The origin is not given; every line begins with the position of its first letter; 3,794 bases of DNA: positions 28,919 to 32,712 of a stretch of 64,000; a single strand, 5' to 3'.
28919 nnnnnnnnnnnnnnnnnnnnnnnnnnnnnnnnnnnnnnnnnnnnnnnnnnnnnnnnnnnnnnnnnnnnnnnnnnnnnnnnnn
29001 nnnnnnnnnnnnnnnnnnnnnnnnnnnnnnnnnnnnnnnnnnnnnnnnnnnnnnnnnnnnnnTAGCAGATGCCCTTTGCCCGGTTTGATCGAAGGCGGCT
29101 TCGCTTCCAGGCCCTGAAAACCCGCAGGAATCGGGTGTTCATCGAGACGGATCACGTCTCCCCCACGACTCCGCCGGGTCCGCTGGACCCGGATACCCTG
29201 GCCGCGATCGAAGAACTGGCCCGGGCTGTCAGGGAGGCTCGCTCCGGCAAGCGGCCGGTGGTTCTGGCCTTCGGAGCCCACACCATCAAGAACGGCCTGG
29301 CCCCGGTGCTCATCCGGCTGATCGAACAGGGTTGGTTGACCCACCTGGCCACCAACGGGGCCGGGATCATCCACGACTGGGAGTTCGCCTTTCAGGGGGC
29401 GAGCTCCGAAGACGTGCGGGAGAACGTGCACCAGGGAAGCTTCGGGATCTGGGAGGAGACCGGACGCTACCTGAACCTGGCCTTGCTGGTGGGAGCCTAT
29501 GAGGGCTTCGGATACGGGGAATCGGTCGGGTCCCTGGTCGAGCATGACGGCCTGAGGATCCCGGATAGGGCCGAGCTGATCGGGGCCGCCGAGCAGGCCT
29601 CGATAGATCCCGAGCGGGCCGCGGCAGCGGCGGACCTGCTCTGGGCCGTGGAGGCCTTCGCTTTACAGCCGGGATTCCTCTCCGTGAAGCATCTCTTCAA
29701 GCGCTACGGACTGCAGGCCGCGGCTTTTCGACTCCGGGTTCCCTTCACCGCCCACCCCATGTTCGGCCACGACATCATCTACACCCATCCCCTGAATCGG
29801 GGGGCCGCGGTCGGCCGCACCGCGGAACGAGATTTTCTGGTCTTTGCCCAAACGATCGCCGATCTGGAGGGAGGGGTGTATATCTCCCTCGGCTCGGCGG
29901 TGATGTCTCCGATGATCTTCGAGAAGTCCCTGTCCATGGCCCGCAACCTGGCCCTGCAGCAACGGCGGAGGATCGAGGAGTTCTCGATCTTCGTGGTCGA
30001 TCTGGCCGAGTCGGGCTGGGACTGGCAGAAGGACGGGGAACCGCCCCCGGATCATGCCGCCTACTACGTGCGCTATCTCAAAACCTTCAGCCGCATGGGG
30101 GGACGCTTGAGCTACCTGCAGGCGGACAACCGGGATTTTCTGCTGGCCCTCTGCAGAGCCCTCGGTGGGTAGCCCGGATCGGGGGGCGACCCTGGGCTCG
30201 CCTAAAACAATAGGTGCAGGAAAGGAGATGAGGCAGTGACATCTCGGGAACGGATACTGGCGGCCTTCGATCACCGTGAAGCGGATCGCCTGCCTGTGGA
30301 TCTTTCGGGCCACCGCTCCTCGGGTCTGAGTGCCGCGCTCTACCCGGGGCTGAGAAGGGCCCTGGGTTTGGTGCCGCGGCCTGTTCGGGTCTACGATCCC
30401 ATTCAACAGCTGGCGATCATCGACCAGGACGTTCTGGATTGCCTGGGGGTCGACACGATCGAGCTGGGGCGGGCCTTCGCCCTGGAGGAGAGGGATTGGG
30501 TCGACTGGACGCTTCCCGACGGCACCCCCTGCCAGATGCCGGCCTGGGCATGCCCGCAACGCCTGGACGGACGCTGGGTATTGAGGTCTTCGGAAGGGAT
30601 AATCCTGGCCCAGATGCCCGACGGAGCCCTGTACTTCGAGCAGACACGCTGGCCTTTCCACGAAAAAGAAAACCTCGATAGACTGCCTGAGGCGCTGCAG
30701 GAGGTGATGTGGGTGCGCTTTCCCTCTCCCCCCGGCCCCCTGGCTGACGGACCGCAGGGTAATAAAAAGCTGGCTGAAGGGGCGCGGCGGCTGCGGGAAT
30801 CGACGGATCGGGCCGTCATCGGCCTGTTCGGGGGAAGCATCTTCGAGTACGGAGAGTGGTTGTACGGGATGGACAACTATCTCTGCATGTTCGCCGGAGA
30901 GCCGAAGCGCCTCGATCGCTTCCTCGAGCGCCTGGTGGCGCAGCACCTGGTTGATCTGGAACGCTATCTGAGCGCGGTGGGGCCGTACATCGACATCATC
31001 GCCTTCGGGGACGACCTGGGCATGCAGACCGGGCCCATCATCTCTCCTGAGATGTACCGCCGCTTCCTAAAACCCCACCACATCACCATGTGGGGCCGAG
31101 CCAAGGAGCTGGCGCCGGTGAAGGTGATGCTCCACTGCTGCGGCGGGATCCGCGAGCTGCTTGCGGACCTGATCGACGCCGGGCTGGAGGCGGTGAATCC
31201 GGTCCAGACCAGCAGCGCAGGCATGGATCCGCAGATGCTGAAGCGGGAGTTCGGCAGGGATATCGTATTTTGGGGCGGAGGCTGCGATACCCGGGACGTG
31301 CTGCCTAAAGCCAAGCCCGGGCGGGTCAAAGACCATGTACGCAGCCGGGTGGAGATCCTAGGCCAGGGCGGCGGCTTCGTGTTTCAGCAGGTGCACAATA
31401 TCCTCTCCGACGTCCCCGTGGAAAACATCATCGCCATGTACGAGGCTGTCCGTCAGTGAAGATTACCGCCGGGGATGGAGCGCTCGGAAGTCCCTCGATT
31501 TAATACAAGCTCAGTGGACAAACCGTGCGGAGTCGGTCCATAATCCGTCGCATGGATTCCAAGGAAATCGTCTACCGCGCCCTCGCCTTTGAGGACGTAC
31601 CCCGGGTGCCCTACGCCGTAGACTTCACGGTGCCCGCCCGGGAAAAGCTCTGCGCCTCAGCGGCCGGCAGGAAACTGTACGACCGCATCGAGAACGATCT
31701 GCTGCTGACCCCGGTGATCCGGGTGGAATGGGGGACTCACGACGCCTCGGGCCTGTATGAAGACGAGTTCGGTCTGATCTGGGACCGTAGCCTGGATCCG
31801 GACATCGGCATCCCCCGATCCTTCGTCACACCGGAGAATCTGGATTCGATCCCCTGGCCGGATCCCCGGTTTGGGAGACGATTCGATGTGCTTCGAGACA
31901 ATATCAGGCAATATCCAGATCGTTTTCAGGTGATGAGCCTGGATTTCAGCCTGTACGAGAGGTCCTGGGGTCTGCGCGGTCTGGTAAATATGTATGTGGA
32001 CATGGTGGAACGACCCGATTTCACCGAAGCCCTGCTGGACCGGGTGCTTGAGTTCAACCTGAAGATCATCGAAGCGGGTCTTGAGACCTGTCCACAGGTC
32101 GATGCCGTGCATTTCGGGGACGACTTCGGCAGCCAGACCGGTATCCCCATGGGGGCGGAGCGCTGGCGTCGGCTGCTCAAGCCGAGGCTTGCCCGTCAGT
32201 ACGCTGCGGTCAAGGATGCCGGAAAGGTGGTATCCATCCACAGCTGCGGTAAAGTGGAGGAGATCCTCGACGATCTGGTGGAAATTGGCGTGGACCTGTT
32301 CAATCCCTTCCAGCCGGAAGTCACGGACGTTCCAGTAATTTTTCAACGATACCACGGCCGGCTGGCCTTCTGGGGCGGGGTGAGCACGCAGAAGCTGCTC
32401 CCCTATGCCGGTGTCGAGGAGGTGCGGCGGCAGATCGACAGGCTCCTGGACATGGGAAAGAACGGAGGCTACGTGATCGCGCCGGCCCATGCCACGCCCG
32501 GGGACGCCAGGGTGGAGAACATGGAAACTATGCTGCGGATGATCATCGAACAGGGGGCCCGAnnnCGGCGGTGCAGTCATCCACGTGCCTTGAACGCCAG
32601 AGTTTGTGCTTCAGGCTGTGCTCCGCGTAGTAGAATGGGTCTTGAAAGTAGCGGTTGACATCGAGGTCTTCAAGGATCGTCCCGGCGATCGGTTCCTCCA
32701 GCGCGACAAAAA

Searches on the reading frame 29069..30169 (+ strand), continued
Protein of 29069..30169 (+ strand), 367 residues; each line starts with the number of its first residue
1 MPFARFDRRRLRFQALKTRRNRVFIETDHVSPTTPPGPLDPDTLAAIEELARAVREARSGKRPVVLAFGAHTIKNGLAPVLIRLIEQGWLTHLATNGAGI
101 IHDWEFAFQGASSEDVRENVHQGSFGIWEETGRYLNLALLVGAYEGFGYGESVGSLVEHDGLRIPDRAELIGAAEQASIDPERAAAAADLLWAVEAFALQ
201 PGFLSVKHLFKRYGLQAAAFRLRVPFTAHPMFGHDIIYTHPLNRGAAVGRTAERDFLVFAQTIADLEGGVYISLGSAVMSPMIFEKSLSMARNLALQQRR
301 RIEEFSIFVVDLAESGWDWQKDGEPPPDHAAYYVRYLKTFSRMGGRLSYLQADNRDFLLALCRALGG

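Call 69: find_encoding_contigs(protein=P0442, flank=7000, max_places=1)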
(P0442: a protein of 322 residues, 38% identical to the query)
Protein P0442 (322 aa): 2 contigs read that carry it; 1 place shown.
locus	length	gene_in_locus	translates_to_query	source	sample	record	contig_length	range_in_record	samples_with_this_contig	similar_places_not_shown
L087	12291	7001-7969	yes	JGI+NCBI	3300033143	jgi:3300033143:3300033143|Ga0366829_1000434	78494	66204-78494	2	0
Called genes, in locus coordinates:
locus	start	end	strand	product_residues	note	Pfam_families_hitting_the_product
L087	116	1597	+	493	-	PF02885:Glycos_trans_3N, PF00591:Glycos_transf_3, PF07831:PYNP_C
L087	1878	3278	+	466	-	PF00375:SDF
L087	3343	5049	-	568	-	PF00999:Na_H_Exchanger, PF02254:TrkA_N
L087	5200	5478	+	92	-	-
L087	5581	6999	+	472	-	PF00294:PfkB, PF01467:CTP_transf_like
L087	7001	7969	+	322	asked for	-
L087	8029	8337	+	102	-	PF03683:UPF0175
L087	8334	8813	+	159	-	PF11848:DUF3368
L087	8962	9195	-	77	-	-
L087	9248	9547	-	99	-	-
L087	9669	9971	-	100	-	PF00428:Ribosomal_60s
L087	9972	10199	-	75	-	-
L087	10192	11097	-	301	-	PF00466:Ribosomal_L10, PF17777:RL10P_insert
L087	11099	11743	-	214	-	PF00687:Ribosomal_L1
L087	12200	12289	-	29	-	?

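Call 70: find_encoding_contigs(protein=P0436, flank=7000, max_places=1)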
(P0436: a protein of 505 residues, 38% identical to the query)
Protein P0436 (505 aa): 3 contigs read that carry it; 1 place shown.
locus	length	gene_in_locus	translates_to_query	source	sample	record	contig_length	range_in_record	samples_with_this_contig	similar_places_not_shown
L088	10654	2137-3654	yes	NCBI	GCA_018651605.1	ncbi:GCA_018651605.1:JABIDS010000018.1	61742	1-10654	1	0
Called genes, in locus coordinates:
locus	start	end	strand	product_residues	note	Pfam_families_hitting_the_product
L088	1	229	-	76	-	?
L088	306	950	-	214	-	PF13242:Hydrolase_like (weak)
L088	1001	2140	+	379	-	PF13439:Glyco_transf_4, PF13579:Glyco_trans_4_4 (weak), PF00534:Glycos_transf_1, PF13692:Glyco_trans_1_4, PF13524:Glyco_trans_1_2 (weak)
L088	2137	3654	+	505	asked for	PF21570:ArgZ-like_C_2nd (faint), PF01467:CTP_transf_like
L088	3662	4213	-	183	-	-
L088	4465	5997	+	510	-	PF02310:B12-binding, PF19864:Radical_SAM_N2 (weak), PF04055:Radical_SAM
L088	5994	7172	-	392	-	-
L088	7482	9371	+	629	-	PF01075:Glyco_transf_9, PF00535:Glycos_transf_2, PF13641:Glyco_tranf_2_3, PF13632:Glyco_trans_2_3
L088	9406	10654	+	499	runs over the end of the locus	PF13231:PMT_2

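Call 71: find_encoding_contigs(protein=P0392, flank=7000, max_places=1)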
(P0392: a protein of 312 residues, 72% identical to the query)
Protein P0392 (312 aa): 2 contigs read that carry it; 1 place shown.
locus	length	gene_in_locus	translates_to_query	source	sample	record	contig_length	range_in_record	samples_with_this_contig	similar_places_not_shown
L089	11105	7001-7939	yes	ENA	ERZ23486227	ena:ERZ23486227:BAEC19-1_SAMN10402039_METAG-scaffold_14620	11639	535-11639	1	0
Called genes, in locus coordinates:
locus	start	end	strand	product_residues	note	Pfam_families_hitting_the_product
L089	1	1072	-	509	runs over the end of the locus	PF01943:Polysacc_synt, PF13440:Polysacc_synt_3, PF01554:MatE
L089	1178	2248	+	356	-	PF01370:Epimerase, PF16363:GDP_Man_Dehyd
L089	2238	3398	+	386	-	PF00155:Aminotran_1_2 (weak), PF00266:Aminotran_5 (weak), PF01041:DegT_DnrJ_EryC1, PF01053:Cys_Met_Meta_PP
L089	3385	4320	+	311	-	PF01073:3Beta_HSD (faint), PF01370:Epimerase, PF04321:RmlD_sub_bind, PF16363:GDP_Man_Dehyd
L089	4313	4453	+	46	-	-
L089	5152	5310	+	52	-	-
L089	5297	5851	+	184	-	PF13580:SIS_2, PF01380:SIS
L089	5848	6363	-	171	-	PF01467:CTP_transf_like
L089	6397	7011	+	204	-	PF08645:PNK3P, PF00702:Hydrolase (weak), PF13419:HAD_2 (weak), PF13242:Hydrolase_like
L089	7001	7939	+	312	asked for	-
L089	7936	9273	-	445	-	PF01266:DAO (weak), PF01593:Amino_oxidase, PF03486:HI0933_like (faint), PF13450:NAD_binding_8, PF03275:GLF (faint)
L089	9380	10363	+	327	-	-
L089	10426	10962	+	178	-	PF04307:YdjM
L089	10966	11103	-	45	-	?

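Call 73: search_protein_families(library=ncbifam, proteins=[L089:6397-7008:+, L089:5297-5848:+, L089:5848-6360:-, L087:5581-6996:+, L088:7482-9368:+], max_evalue=0.00001)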
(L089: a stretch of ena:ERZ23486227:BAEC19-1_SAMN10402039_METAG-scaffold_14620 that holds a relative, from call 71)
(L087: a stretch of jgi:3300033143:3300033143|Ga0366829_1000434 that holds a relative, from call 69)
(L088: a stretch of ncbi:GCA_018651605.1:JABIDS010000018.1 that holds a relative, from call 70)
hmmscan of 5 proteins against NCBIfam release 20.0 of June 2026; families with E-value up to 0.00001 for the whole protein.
L089:6397-7008:+ (204 aa): 14 families
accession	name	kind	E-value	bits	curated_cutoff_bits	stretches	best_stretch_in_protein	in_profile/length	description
NF006506.0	PRK08942.1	equivalog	2.1e-48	164.3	178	1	23-200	2-178/182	D-glycero-beta-D-manno-heptose 1,7-bisphosphate 7-phosphatase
TIGR00213.1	GmhB_yaeD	subfamily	1.2e-41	142.3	149.6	1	24-188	1-163/176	D-glycero-beta-D-manno-heptose 1,7-bisphosphate 7-phosphatase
NF050049.1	HBPPhtaseGmhB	domain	2.4e-39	134.9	250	1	24-175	3-145/171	D-glycero-alpha-D-manno-heptose-1,7-bisphosphate 7-phosphatase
TIGR01656.1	Histidinol-ppas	subfamily_domain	4.7e-38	130.4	84.15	1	25-171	1-143/149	histidinol-phosphate phosphatase domain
TIGR01662.1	HAD-SF-IIIA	subfamily_domain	1.1e-32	113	44.6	1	25-175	1-140/141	HAD-IIIA family hydrolase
NF005264.0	PRK06769.1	equivalog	3.4e-30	105.1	217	1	24-201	4-173/175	HAD-IIIA family hydrolase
NF003937.0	PRK05446.1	equivalog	3e-28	98.9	443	1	23-179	2-149/355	bifunctional histidinol-phosphatase/imidazoleglycerol-phosphate dehydratase HisB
TIGR01261.1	hisB_Nterm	equivalog_domain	5.4e-26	91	140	1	24-172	1-145/161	histidinol-phosphatase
TIGR01664.1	DNA-3'-Pase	equivalog_domain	1.2e-09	38.3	107.65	1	23-159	12-139/167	DNA 3'-phosphatase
NF009695.0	PRK13222.1-2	equivalog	1.3e-09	37.8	225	1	129-199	149-222/226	phosphoglycolate phosphatase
TIGR02253.1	CTE7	subfamily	1.9e-08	34.3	169.75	1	125-192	145-217/221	TIGR02253 family HAD-type hydrolase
TIGR01460.1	HAD-SF-IIA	subfamily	6e-08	32.8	100.15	0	128-176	195-246/246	HAD-IIA family hydrolase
TIGR01452.1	PGP_euk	subfamily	2.4e-07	30.5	201.95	0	129-179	201-252/279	phosphoglycolate/pyridoxal phosphate family phosphatase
NF009804.0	PRK13288.1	equivalog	1.4e-06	27.9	218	0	126-198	134-209/215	pyrophosphatase PpaX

L089:5297-5848:+ (184 aa): 7 families
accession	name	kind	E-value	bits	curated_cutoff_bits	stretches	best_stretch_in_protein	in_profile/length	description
TIGR00441.1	gmhA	equivalog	3.5e-31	108.4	209.45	1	26-177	3-150/154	D-sedoheptulose 7-phosphate isomerase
NF010546.0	PRK13936.1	equivalog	2.1e-27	96.2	276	1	23-151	32-156/197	phosphoheptose isomerase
NF001628.0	PRK00414.1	equivalog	1.1e-22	80.6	265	1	25-169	35-175/192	D-sedoheptulose 7-phosphate isomerase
NF008138.0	PRK10886.1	equivalog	2.5e-19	69.8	352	1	26-150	33-153/196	DnaA initiator-associating protein DiaA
NF010547.0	PRK13938.1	equivalog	6.7e-19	68.3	320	1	27-176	38-183/196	D-sedoheptulose 7-phosphate isomerase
TIGR03127.2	RuMP_HxlB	equivalog_domain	5.1e-08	33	160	0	106-161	72-127/178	6-phospho-3-hexuloisomerase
NF002805.0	PRK02947.1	subfamily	8e-06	25.2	135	0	26-140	32-141/247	sugar isomerase domain-containing protein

L089:5848-6360:- (170 aa): 3 families
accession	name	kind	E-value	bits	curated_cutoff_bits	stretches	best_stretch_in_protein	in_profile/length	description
TIGR02199.1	rfaE_dom_II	equivalog_domain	4.7e-26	91.3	181.5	1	23-167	2-143/144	D-glycero-beta-D-manno-heptose 1-phosphate adenylyltransferase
NF008454.0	PRK11316.1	equivalog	2.8e-21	75.7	521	1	13-169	321-474/475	bifunctional D-glycero-beta-D-manno-heptose-7-phosphate kinase/D-glycero-beta-D-manno-heptose 1-phosphate adenylyltransferase HldE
TIGR00125.1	cyt_tran_rel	domain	7.6e-10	38.8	27.7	1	34-100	1-64/65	adenylyltransferase/cytidyltransferase family protein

L087:5581-6996:+ (472 aa): 20 families
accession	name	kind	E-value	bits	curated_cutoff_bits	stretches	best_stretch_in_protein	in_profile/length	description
NF008454.0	PRK11316.1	equivalog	1.7e-122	409.5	521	1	8-471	5-473/475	bifunctional D-glycero-beta-D-manno-heptose-7-phosphate kinase/D-glycero-beta-D-manno-heptose 1-phosphate adenylyltransferase HldE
TIGR02198.1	rfaE_dom_I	equivalog_domain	1.4e-94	316.7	345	1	9-310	3-312/315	D-glycero-beta-D-manno-heptose-7-phosphate kinase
TIGR02199.1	rfaE_dom_II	equivalog_domain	5.2e-48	162.5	181.5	1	332-470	6-143/144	D-glycero-beta-D-manno-heptose 1-phosphate adenylyltransferase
TIGR02152.1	D_ribokin_bact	equivalog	1.4e-29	103.4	299.65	1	16-302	1-288/298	ribokinase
TIGR03168.1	1-PFK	subfamily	2.7e-22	79.1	216.4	1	46-309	27-296/305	hexose kinase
TIGR03828.1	pfkB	equivalog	5.9e-21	74.8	292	1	44-309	25-296/305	1-phosphofructokinase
NF008353.0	PRK11142.1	equivalog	2.4e-15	56.8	341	1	15-301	4-290/307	ribokinase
TIGR00125.1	cyt_tran_rel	domain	3.1e-13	49.7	27.7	1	339-400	1-59/65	adenylyltransferase/cytidyltransferase family protein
NF041320.1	pfkB_Halo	equivalog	2e-12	47.2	400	1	42-309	25-291/302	1-phosphofructokinase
NF006957.1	PRK09434.1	equivalog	2.2e-12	47.1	450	1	203-288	188-274/302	fructokinase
TIGR04382.1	myo_inos_iolC_N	equivalog_domain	2.1e-10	40.4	300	1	197-299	191-294/309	5-dehydro-2-deoxygluconokinase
NF041164.1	NucKinThplmales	equivalog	1.7e-09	37.3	450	1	166-309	141-287/295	nucleoside kinase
NF007068.0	PRK09513.1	equivalog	1.2e-08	34.5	432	1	51-297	37-288/312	1-phosphofructokinase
NF053626.1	RibKinHalex1628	equivalog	1.9e-08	34.2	330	1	50-302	35-280/293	ATP-dependent ribose-1-phosphate kinase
NF041134.1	R1P_kin_Thcocales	equivalog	3.7e-07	29.8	500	0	227-303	194-271/291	ADP-dependent ribose-1-phosphate kinase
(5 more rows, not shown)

L088:7482-9368:+ (629 aa): 7 families
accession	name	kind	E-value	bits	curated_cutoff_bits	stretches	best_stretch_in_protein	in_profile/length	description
TIGR02195.1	heptsyl_trn_II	equivalog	3.5e-14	52.7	134.6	1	156-337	150-338/339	lipopolysaccharide heptosyltransferase II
TIGR03937.1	PgaC_IcaA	equivalog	9.2e-13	47.9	422.3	1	328-549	34-267/407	poly-beta-1,6-N-acetyl-D-glucosamine synthase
TIGR02193.1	heptsyl_trn_I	equivalog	1.3e-08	34.5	185.3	1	2-336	1-319/320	lipopolysaccharide heptosyltransferase I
TIGR02201.1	heptsyl_trn_III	equivalog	1.3e-08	34.3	170.2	1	3-294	2-293/344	putative lipopolysaccharide heptosyltransferase III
NF007742.0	PRK10422.1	equivalog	2e-08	33.4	467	1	2-292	7-293/352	lipopolysaccharide core heptosyltransferase RfaQ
TIGR03111.1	glyc2_xrt_Gpos1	hypoth_equivalog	1.6e-07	30.5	363.95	1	395-594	114-328/439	TIGR03111 family XrtG-associated glycosyltransferase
NF008162.0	PRK10916.1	equivalog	3.5e-07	29.7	569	1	176-292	173-292/348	ADP-heptose--LPS heptosyltransferase RfaF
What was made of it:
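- It also neighbours an HldE-like gene (L087), a GmhB-type HAD with a GmhA-like and an RfaE-II-like gene (L089), and a GT9 heptosyltransferase-like gene (L088) (calls 69-71, 73).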

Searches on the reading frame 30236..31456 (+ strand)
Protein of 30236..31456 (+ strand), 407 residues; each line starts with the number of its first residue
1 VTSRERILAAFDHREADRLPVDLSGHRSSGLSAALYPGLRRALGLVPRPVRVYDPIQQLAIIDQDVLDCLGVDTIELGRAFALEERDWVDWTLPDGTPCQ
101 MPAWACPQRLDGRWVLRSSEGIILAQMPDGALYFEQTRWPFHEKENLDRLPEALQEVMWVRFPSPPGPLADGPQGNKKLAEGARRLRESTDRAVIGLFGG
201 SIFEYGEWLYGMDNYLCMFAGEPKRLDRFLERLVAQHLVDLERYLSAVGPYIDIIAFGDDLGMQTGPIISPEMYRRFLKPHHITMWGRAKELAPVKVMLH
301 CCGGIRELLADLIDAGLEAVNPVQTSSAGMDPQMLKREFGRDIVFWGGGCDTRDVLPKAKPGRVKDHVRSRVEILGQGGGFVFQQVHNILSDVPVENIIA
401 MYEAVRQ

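Call 9: search_protein_families(library=pfam, proteins=[window:30236-31456:+], max_evalue=0.001)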
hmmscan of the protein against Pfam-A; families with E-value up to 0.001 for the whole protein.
window:30236-31456:+ (407 aa): 1 family
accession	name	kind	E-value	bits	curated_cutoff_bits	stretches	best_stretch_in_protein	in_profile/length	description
PF01208.23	URO-D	-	3e-18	66.4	23.9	1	179-407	122-345/346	Uroporphyrinogen decarboxylase (URO-D)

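Call 12: search_protein_families(library=ncbifam, proteins=[window:30236-31456:+], max_evalue=0.01)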
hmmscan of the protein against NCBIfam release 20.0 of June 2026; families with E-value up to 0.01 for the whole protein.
window:30236-31456:+ (407 aa): 4 families
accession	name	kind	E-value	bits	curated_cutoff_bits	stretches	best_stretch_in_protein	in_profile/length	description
TIGR01463.1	mtaA_cmuA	subfamily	7e-12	45.2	235.4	1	191-405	137-335/340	MtaA/CmuA family methyltransferase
NF004889.0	PRK06252.1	subfamily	2.4e-10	39.9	244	1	207-405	153-333/340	methylcobalamin:coenzyme M methyltransferase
NF040654.1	MtaA_Meth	equivalog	8.5e-06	24.9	400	1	205-368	149-299/337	methylcobamide:CoM methyltransferase MtaA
NF041608.1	methylcob_mtaseMtbA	equivalog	0.0033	16.6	600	1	268-404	208-333/339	methylcobamide:CoM methyltransferase MtbA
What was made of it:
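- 30236..32565 (+): Two URO-D/MtaA-CmuA-like genes (30236..31459 and 31525..32565). They lie on the same strand directly after the cassette; operon membership is possible but uncertain. Pfam URO-D (call 9) and NCBIfam MtaA/CmuA, below cut-off (call 12).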

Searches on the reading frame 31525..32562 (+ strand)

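Call 9: search_protein_families(library=pfam, proteins=[window:31525-32562:+], max_evalue=0.001)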
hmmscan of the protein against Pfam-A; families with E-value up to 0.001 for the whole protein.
window:31525-32562:+ (346 aa): 1 family
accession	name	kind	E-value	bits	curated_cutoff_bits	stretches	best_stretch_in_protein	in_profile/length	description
PF01208.23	URO-D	-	2.9e-17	63.1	23.9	1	151-340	160-343/346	Uroporphyrinogen decarboxylase (URO-D)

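Call 12: search_protein_families(library=ncbifam, proteins=[window:31525-32562:+], max_evalue=0.01)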
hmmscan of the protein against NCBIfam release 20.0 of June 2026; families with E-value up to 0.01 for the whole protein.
window:31525-32562:+ (346 aa): 4 families
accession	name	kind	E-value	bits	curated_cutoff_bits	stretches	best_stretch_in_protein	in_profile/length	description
NF004889.0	PRK06252.1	subfamily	2.4e-12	46.5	244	1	150-340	155-333/340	methylcobalamin:coenzyme M methyltransferase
NF040654.1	MtaA_Meth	equivalog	2.2e-09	36.7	400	1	152-337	155-329/337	methylcobamide:CoM methyltransferase MtaA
TIGR01463.1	mtaA_cmuA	subfamily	2.9e-09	36.7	235.4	1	162-339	166-334/340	MtaA/CmuA family methyltransferase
NF002119.0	PRK00957.1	equivalog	0.0049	16.1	258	1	235-314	192-272/306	methionine synthase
